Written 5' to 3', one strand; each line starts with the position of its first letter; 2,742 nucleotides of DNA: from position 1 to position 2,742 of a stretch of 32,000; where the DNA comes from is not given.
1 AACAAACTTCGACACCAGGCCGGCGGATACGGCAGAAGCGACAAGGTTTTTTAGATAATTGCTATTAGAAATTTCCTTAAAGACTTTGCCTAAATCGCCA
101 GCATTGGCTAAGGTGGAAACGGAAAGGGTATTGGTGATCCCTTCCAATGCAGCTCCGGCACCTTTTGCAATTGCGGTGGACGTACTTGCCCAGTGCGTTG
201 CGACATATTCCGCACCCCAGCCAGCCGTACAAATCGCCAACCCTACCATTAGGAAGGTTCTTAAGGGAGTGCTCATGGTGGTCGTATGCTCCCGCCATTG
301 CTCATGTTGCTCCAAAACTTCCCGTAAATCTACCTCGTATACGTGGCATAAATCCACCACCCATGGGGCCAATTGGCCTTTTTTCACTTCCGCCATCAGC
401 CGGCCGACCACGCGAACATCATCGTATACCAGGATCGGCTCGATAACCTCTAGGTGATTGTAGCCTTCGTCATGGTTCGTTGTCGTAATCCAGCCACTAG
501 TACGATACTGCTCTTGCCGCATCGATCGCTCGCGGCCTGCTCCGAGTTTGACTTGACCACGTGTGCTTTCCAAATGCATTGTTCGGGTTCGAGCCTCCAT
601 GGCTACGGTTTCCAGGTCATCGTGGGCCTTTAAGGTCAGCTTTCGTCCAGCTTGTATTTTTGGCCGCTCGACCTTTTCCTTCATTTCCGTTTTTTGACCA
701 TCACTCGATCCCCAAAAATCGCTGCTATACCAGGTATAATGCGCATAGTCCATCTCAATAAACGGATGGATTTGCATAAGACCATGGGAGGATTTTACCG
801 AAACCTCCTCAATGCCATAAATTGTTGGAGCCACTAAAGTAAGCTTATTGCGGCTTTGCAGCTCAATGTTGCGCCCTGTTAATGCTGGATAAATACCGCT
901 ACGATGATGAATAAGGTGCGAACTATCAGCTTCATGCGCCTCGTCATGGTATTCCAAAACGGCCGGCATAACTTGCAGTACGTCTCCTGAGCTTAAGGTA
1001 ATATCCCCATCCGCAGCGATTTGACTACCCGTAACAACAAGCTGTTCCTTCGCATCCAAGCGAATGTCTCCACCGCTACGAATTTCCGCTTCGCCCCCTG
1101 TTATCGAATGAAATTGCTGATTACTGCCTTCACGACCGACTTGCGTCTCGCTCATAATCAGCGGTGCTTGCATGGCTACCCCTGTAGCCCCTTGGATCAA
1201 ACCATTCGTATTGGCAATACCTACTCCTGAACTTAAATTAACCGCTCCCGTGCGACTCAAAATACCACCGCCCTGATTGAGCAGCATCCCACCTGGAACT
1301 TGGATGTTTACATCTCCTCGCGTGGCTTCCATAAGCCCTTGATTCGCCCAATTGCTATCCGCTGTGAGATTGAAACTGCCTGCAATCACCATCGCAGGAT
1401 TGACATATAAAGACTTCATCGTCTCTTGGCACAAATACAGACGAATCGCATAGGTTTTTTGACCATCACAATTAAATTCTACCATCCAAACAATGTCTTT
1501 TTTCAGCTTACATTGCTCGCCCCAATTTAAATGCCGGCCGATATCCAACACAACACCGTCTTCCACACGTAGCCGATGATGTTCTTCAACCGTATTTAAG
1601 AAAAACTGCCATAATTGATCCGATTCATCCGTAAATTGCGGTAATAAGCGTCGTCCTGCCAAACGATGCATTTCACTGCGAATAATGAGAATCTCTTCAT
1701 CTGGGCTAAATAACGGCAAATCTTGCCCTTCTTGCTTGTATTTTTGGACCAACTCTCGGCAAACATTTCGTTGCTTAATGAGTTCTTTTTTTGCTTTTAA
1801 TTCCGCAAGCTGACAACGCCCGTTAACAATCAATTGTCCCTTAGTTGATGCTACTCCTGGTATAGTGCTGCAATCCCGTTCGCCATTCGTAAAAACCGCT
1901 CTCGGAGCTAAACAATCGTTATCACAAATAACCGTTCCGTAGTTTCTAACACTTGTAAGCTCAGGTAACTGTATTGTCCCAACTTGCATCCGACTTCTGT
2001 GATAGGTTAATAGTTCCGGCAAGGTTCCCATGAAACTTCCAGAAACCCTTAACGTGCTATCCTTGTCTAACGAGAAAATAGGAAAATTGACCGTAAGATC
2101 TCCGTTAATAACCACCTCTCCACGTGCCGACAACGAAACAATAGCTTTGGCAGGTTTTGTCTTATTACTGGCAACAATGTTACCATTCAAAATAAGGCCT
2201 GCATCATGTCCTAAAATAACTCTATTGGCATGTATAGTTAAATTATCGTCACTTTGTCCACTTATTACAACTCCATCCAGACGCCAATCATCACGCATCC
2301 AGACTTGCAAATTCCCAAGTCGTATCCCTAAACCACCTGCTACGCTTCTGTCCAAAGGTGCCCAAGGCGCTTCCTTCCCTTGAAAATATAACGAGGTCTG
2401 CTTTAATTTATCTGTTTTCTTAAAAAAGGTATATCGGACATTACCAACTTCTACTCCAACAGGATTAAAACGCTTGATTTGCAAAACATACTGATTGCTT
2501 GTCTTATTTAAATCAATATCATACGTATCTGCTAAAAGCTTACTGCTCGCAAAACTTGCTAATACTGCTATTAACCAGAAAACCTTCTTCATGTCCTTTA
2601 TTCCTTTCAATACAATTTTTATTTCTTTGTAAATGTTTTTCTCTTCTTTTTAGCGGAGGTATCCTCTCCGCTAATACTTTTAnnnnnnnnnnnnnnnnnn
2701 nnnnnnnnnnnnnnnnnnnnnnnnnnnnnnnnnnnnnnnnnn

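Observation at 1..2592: Haemagglutinin/CdiA-like exoprotein with a plain Sec signal and no TPS domain, hidden from the ORF track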

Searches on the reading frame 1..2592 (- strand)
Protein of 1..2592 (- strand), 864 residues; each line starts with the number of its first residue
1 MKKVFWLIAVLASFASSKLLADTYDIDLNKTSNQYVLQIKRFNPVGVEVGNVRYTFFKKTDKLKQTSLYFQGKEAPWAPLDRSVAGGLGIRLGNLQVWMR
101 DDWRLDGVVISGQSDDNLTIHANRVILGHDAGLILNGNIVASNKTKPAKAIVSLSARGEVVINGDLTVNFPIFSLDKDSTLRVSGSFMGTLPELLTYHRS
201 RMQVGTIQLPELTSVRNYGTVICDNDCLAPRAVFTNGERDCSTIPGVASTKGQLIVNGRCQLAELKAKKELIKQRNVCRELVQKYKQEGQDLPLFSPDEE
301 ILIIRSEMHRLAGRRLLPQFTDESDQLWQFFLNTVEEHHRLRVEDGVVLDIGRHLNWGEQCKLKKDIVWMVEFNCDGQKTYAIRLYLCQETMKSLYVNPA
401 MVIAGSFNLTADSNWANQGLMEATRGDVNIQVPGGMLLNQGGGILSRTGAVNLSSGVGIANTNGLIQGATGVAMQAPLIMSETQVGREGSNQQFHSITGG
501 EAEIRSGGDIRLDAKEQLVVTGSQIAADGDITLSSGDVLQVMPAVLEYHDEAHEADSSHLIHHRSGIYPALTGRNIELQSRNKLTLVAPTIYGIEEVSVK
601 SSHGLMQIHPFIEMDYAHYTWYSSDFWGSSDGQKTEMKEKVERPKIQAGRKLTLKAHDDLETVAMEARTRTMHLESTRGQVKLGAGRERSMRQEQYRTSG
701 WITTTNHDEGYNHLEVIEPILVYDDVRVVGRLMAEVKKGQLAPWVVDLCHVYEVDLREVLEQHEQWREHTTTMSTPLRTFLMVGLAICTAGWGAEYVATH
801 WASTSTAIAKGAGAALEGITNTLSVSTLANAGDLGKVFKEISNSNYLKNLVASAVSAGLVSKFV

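Call 5: search_protein_families(library=pfam, proteins=[window:1-2592:-], max_evalue=1)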
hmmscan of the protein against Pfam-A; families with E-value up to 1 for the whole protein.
window:1-2592:- (864 aa): 3 families
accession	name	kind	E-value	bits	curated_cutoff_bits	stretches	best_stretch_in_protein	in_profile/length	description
PF13332.12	Fil_haemagg_2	-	1.2e-05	25.9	22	1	488-545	6-64/170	Hemagglutinin repeat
PF04830.18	DUF637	-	2.6e-05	24.5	26.6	1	814-863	4-53/168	Possible hemagglutinin (DUF637)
PF20058.4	DUF6457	-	0.018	15.3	27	1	740-800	5-64/80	Domain of unknown function (DUF6457)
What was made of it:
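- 1..2592 (-): Main gene, 5' two-thirds (codons 1-864 of about 1271): a TPS-less CdiA-like polymorphic toxin, cut by the contig end. Fil_haemagg_2 and DUF637 hits (call 5).
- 763..1392 (-): FHA-2-type beta-helix repeats (aa 401-610; Pfam Fil_haemagg_2 stretch aa 488-545 = window 958-1131). PF13332 25.9 bits, above the cut-off of 22 (call 5).
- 1..276 (-): Start of the DUF637/pretoxin domain (aa 773-864): a hydrophobic helix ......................, then Pfam DUF637 aa 814-863. The window ends at GLVSKFV, the constant/variable junction. PF04830 hit (call 5).
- On CdiA-lineage pretoxin module: 25.9 bits against a cut-off of 22 in the window protein (call 5). 24.5 bits, truncated, in the window (call 5).
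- Checked: It gives DUF637 (PF04830) at aa 814-863, 24.5 bits against 26.6, truncated by the window edge (call 5).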

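Call 6: search_protein_families(library=ncbifam, proteins=[window:1-2592:-], max_evalue=1)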
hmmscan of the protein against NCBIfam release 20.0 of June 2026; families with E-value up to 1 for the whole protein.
window:1-2592:- (864 aa): 1 family
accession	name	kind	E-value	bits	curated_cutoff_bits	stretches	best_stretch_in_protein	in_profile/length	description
TIGR01731.1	fil_hemag_20aa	repeat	0.29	11.2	18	1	503-538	2-36/40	filamentous hemagglutinin-type beta-helical repeat protein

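Call 7: find_homologous_proteins(query=window:1-2592:-)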
Query window:1-2592:- (864 aa): 5 proteins with E <= 0.001 among 8000 candidates.
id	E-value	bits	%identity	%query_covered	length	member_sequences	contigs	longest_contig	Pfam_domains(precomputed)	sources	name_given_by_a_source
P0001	0.0e+0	1969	100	100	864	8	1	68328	PF13332.13,PF04830.19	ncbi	ncbi:MAG: hemagglutinin repeat-containing protein, partial [Opitutales bacterium]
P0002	0.0e+0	1460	82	90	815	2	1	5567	-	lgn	-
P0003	1.4e-282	958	52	98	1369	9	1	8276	PF04830.19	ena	-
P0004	1.2e-263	895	50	98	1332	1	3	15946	PF04830.19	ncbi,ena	-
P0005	1.9e-129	451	45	58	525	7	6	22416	-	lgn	-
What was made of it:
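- NCBI names the protein only 'hemagglutinin repeat-containing protein' (call 7).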

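Call 10: find_encoding_contigs(protein=P0003, flank=10000)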
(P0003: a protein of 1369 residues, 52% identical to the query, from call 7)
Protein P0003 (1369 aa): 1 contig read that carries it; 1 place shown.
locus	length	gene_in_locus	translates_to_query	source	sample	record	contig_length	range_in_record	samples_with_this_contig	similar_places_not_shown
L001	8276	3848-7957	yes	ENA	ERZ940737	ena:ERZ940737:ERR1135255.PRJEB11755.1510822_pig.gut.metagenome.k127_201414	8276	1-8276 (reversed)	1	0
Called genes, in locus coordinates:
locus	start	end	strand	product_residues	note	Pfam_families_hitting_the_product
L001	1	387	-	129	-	?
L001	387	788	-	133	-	-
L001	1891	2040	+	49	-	-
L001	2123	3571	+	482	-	-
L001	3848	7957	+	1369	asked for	PF04830:DUF637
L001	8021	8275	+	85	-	?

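Call 11: find_encoding_contigs(protein=P0004, flank=10000)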
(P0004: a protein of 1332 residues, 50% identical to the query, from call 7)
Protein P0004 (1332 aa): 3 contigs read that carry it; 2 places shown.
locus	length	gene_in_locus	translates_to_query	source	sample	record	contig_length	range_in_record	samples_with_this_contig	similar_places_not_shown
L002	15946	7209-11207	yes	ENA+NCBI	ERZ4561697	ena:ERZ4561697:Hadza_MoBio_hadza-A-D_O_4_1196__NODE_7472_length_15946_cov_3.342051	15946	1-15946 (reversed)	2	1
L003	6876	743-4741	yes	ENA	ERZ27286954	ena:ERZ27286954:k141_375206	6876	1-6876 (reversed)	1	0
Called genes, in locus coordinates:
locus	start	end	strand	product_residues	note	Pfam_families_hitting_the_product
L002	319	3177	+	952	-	PF16177:ACAS_N, PF00501:AMP-binding, PF13193:AMP-binding_C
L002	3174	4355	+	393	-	-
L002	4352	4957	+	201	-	-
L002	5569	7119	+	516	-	-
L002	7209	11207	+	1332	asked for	PF04830:DUF637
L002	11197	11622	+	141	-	-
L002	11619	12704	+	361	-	-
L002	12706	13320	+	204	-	-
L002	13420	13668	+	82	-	PF22400:DUF6980 (weak)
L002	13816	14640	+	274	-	-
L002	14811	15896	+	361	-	-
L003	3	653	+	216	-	?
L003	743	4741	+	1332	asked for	PF04830:DUF637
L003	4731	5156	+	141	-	-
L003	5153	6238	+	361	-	-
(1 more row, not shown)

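Call 12: search_protein_families(library=pfam, proteins=[P0003, P0004, L001:2123-3571:+, L002:5569-7119:+, L002:11197-11622:+, L002:11619-12704:+, L002:12706-13320:+, L001:8021-8275:+], max_evalue=1)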
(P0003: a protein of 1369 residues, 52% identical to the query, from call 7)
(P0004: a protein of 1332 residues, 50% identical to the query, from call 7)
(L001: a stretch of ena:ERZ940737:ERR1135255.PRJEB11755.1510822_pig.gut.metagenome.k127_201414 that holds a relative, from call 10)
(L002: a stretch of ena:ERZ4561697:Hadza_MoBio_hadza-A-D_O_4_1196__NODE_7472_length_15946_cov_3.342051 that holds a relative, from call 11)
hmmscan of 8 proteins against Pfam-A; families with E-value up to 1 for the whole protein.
P0003 (1369 aa): 3 families
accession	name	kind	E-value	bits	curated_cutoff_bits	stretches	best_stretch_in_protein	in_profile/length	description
PF04830.18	DUF637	-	2.7e-17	63.5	26.6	1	821-1011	4-168/168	Possible hemagglutinin (DUF637)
PF13663.11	DUF4148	-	0.074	13.9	27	1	1025-1042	33-50/62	Domain of unknown function (DUF4148)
PF20058.4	DUF6457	-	0.082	13.2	27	1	747-790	5-47/80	Domain of unknown function (DUF6457)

P0004 (1332 aa): 5 families
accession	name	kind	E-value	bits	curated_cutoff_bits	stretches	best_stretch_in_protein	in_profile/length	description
PF04830.18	DUF637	-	5.2e-15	56.1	26.6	1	813-1001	3-168/168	Possible hemagglutinin (DUF637)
PF13332.12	Fil_haemagg_2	-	0.0008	20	22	1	504-581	21-99/170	Hemagglutinin repeat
PF21211.3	FkbH_N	-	0.012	16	27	1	281-375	63-156/192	FkbH, N-terminal domain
PF20058.4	DUF6457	-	0.041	14.1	27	1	740-782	5-47/80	Domain of unknown function (DUF6457)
PF25284.1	DUF7874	-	0.34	11.4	30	0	1005-1049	34-76/136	Family of unknown function (DUF7874)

L001:2123-3571:+ (482 aa): 1 family
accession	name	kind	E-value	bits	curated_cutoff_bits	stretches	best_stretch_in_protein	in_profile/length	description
PF12870.14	DUF4878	-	0.069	13.9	24.1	1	34-66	79-111/112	Domain of unknown function (DUF4878)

L002:5569-7119:+ (516 aa): 1 family
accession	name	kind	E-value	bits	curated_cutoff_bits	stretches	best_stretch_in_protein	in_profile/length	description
PF16640.11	Big_3_5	-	0.17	12.9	35.5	1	18-53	43-79/88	Bacterial Ig-like domain (group 3)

L002:11197-11622:+ (141 aa): 0 families

L002:11619-12704:+ (361 aa): 1 family
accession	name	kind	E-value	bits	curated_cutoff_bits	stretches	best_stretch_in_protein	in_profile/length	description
PF04830.18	DUF637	-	7.7e-05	23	26.6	1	20-97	91-168/168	Possible hemagglutinin (DUF637)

L002:12706-13320:+ (204 aa): 9 families
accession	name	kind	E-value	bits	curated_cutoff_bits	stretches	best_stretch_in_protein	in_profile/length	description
PF24460.1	DUF7575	-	0.00033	20.4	28.5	1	59-72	14-27/28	Domain of unknown function (DUF7575)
PF21349.2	RUBY_RBDX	-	0.0012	18.6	26.5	1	58-75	12-29/30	Rubrerythrin, rubredoxin-like domain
PF22400.1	DUF6980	-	0.0037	17.9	27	1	60-73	50-63/99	Domain of unknown function (DUF6980)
PF14354.12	Lar_restr_allev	-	0.013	16.2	28.6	1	65-97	6-33/58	Restriction alleviation protein Lar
PF13240.11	Zn_Ribbon_1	-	0.014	15.6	25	1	64-72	1-9/23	zinc-ribbon domain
PF23475.1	zf-Tbcl_FmdE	-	0.017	15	23.2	0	146-157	6-17/35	FmdE treble clef zinc finger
PF14803.11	Zn_ribbon_Nudix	-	0.038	14.4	25.6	0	64-73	2-11/34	Nudix N-terminal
PF14255.11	Cys_rich_CPXG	-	0.11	12.9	25.2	0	150-159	3-12/52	Cysteine-rich CPXCG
PF11672.13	DUF3268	-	0.36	11.6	28.4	0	63-97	3-39/121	zinc-finger-containing domain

L001:8021-8275:+ (85 aa): 0 families
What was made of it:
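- No TPS hit in Pfam at E<=1 (calls 5, 12).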

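Call 14: find_encoding_contigs(protein=P0002, flank=10000)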
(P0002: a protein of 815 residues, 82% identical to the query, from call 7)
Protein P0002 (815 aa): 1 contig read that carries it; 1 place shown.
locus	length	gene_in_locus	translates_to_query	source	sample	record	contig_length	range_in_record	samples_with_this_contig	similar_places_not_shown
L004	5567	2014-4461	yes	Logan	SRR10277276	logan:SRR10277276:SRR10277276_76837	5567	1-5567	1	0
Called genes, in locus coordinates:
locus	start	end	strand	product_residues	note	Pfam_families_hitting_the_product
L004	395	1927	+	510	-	-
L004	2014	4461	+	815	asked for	-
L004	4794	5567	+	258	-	?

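Call 34: predict_structure(alignment_id=A1)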
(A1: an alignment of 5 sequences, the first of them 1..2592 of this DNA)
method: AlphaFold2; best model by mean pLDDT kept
length: 864 residues; sequences in the alignment: 5
mean_pLDDT: 47.3   pTM: 0.42
mean pLDDT of the five models: 47.3, 42.8, 41.6, 36.1, 35.8
residues with pLDDT >= 90: 40; 70-90: 147; 50-70: 149; < 50: 528
segments of 3 or more residues with pLDDT < 50: 11-19, 146-149, 236-251, 263-402, 411-414, 482-501, 521-523, 536-575, 581-864
pLDDT, mean of each block of 10 residues (from residue 1): 53 44 84 81 86 80 63 80 68 82 65 89 82 87 62 85 92 86 91 79 87 70 76 51 34 58 35 23 28 30 33 34 38 30 27 30 29 29 29 31 53 51 64 60 66 69 65 66 31 29 59 60 54 54 30 23 27 49 38 37 38 23 26 23 24 29 26 31 24 19 20 19 26 32 36 33 29 29 32 32 31 31 32 36 37 32 24
secondary structure, 60 per line:
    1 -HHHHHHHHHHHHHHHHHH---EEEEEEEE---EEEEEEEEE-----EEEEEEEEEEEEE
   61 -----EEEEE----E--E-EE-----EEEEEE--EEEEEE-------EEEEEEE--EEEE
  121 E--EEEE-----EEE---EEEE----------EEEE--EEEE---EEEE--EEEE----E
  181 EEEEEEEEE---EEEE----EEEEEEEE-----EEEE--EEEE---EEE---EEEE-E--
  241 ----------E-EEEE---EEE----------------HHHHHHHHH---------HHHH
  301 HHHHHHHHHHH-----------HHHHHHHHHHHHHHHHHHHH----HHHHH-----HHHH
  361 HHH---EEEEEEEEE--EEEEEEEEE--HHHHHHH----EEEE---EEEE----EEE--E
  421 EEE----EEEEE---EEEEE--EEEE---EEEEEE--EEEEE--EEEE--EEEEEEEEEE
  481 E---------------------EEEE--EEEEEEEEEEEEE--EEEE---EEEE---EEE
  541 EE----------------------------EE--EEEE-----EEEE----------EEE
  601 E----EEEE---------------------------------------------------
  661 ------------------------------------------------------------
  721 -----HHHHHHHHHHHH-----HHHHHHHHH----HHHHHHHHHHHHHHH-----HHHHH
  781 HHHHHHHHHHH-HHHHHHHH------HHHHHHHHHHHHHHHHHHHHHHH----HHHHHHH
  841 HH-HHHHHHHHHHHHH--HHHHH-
elements in order (helices of 4 or more, strands of 3 or more residues): H2-19 E23-30 E34-42 E48-60 E66-70 E87-92 E95-100 E108-114 E117-121 E124-127 E133-135 E139-142 E153-156 E159-162 E166-169 E172-175 E180-189 E193-196 E201-208 E214-217 E220-223 E227-229 E233-236 E253-256 E260-262 H279-287 H297-311 H323-342 H347-351 H357-363 E367-375 E378-386 H389-395 E400-403 E407-410 E415-417 E420-423 E428-432 E436-440 E443-446 E450-455 E458-462 E465-468 E471-481 E503-506 E509-521 E524-527 E531-534 E538-542 E575-578 E584-587 E598-601 E606-609 H726-737 H743-751 H756-770 H776-791 H793-800 H807-829 H834-842 H844-856 H859-863
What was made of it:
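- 1798..2529 (-): Lineage-specific N-terminal all-beta (solenoid-like) domain, aa 22-265; not a detectable TPS domain. AF2 pLDDT 80-90, all-beta (call 34).
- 763..1392 (-): Beta-strand ladder in the AF2 model (call 34).
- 277..762 (-): Distal FHA-2 / pre-DUF637 region (aa 611-772), ending in W.EHTTT. Low AF2 confidence (call 34).
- On Two-partner-secretion exoprotein (TpsA, type Vb): AF2 gives a confident all-beta N-domain (call 34).
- The N-domain has the right size (~240 aa), position (directly after the signal peptide) and predicted all-beta solenoid character (call 34).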

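Call 38: fold_search(model_id=the predicted structure, library=pdb)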
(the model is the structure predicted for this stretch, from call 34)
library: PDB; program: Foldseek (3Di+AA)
matches with E <= 10: 561; with E <= 0.001: 0
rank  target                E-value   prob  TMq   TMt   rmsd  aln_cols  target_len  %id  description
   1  3ak5_A                1.3e-02  0.20  0.11  0.10  21.8       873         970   10  Hemoglobin protease (Hbp) passenger missing domain-2 (released 2010-10-06)
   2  9b9w_B                2.0e-01  0.20  0.05  0.10  13.7       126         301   10  Crystal structure of the ternary complex of DCAF1 and WDR5 with PROTAC, OICR-40792 (released 2024-11-06)
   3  4pxw_B                3.0e-01  0.20  0.04  0.10  13.9       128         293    7  Crystal structure of human DCAF1 WD40 repeats (Q1250L) (released 2014-04-16)
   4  4lm8                  3.3e-01  0.28  0.05  0.06  14.3       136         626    7  Crystal structure of the outer membrane decaheme cytochrome MtrC (released 2015-02-11)
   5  9dlw_B                3.8e-01  0.13  0.05  0.10  13.8       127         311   10  Crystal structure of the ternary complex of DCAF1 and WDR5 with PROTAC, OICR-41114 (released 2024-11-06)
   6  8ood                  4.4e-01  0.12  0.05  0.10  14.0       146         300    8  Crystal structure of human DCAF1 WD40 repeats (Q1250L) in complex with compound 15 (released 2023-05-24)
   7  4rt6_A                5.2e-01  0.21  0.19  0.20  17.5       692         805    6  Structure of a complex between hemopexin and hemopexin binding protein (released 2016-05-18)
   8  8og6                  6.0e-01  0.11  0.04  0.09  14.9       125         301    7  Crystal structure of human DCAF1 WD40 repeats (Q1250L) in complex with compound 1 (released 2023-06-14)
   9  3h09_A                6.3e-01  0.10  0.17  0.16  17.9       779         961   10  The structure of Haemophilus influenzae IgA1 protease (released 2009-04-21)
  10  4rm6                  6.6e-01  0.10  0.14  0.15  19.0       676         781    6  Crystal structure of Hemopexin Binding Protein (released 2016-05-18)
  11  8og5                  7.2e-01  0.10  0.05  0.10  13.8       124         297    9  Crystal structure of human DCAF1 WD40 repeats (Q1250L) in complex with compound 1 (released 2023-06-14)
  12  6ozp_A                7.9e-01  0.93  0.05  0.15  16.0        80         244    9  Crystal structure of Mus musculus (Mm) Endonuclease V in complex with a 23mer RNA oligo containing an inosine after a  (released 2019-09-04)
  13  8qc9                  8.2e-01  0.16  0.05  0.06  14.4       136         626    7  Crystal structure of the outer membrane decaheme cytochrome MtrC (A293Boc-Lys) (released 2024-09-04)
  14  9iqd_D                8.6e-01  0.82  0.05  0.31  11.9        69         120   10  Apo-MicM,homologous of AkaM, SnoaL-like protein (released 2025-07-16)
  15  2i9w                  8.6e-01  0.66  0.05  0.20   8.1        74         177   18  Crystal structure of a sec-c motif containing protein (psyc_2064) from psychrobacter arcticus at 1.75 A resolution (released 2006-09-19)
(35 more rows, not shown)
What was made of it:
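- The weak Foldseek hits include the TpsA proteins HxuA and EtpA (call 38).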
